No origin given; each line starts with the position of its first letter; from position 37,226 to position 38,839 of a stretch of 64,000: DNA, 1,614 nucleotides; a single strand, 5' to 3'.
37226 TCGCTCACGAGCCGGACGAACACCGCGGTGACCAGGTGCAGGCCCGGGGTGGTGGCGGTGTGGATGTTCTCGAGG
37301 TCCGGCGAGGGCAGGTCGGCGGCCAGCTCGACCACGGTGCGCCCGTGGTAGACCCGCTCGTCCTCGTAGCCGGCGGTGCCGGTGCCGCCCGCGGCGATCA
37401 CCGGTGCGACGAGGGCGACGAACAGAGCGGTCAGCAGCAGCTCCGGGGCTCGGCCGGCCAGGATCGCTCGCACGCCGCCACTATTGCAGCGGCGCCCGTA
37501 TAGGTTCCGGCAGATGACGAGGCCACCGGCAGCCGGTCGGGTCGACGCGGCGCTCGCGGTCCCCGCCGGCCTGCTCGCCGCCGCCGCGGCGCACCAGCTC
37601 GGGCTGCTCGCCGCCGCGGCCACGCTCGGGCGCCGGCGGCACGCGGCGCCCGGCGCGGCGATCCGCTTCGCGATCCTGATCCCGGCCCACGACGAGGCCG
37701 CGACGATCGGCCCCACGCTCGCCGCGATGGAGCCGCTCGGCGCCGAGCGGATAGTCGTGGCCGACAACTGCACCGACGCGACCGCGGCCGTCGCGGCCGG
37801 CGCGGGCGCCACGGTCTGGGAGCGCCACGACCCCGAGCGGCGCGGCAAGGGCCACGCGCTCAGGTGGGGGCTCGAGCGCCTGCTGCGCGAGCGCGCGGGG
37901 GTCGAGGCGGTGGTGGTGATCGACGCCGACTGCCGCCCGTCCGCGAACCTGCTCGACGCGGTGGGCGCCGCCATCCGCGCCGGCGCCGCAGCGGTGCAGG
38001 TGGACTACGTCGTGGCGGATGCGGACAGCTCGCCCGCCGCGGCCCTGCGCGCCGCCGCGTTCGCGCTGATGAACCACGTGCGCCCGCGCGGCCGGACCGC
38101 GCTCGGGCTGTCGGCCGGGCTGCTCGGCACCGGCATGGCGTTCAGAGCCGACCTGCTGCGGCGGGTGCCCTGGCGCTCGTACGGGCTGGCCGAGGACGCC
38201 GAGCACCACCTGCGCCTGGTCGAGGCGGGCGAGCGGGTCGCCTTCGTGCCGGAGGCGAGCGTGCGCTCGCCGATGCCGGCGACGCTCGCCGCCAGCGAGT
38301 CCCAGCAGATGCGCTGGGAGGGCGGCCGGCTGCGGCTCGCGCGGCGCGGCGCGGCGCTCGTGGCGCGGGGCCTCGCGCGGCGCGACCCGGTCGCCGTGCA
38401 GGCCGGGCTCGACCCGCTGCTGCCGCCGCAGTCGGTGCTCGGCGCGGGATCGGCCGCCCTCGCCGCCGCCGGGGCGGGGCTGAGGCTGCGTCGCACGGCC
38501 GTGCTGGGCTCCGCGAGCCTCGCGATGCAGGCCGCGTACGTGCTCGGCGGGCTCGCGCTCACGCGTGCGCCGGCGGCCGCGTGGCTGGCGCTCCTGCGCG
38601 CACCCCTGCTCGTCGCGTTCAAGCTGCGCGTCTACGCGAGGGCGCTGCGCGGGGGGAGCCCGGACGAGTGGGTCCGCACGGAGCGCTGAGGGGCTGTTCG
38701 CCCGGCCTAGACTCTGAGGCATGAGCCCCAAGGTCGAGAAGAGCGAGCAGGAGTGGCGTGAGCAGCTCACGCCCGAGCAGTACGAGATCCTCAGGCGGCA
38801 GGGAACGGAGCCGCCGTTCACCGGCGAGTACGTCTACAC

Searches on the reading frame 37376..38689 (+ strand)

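Call 72: search_protein_families(library=pfam, proteins=[window:37376-38689:+], max_evalue=0.0001)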
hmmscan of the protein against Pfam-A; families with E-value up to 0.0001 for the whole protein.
window:37376-38689:+ (437 aa): 4 families
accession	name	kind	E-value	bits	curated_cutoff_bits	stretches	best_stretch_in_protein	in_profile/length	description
PF13641.12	Glyco_tranf_2_3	-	6.2e-21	75.9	27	1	98-316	3-229/230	Glycosyltransferase like family 2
PF13632.12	Glyco_trans_2_3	-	2.7e-14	53.9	27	1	179-365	2-153/198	Glycosyl transferase family group 2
PF00535.33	Glycos_transf_2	-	5.4e-08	33.4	23.3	1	100-259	2-162/168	Glycosyl transferase family 2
PF13506.12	Glyco_transf_21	-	1.6e-05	24.9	21.7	1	172-315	28-173/174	Glycosyl transferase family 21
